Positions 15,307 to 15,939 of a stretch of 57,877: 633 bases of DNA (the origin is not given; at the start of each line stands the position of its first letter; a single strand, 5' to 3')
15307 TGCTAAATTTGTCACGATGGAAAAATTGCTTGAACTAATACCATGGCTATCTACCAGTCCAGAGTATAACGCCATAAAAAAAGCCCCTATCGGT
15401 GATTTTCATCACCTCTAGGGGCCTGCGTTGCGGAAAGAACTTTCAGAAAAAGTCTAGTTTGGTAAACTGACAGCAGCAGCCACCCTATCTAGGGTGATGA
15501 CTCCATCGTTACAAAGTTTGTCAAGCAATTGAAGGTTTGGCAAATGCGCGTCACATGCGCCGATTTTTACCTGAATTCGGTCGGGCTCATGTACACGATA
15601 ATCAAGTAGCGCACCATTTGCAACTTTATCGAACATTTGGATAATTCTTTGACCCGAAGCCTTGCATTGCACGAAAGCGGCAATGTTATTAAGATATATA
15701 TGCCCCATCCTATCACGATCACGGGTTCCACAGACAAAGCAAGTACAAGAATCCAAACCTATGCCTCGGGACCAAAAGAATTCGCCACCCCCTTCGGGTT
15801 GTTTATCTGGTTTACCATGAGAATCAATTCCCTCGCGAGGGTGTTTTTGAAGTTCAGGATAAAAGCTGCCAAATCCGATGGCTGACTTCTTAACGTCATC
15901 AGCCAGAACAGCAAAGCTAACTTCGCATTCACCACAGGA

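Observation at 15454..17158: Three tandem small helical paralogs followed by an overlapping Cys-rich zinc-ribbon gene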

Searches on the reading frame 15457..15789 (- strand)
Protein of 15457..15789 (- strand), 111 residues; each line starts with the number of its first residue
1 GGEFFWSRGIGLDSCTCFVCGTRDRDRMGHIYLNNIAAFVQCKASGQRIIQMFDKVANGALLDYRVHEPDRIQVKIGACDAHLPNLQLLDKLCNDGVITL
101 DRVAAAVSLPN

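Call 122: search_solved_structures(query=A5, max_evalue=10)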
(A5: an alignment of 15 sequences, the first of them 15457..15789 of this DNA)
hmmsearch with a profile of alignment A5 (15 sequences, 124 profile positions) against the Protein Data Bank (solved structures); distinct sequences matched with E-value up to 10: 1.
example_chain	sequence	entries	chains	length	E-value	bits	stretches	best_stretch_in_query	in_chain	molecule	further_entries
2kl1_A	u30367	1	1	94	0.3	14.1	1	37-88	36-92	YlbL protein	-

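Call 123: search_protein_families(library=ncbifam, alignment_id=A5, max_evalue=0.1)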
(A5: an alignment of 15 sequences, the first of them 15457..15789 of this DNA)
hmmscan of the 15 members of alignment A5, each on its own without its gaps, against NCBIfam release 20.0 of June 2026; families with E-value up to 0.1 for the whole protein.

A. member 1, window:15457-15789:- (111 aa): 0 families

B. families by the number of members that match (of 15 scanned): 0 families
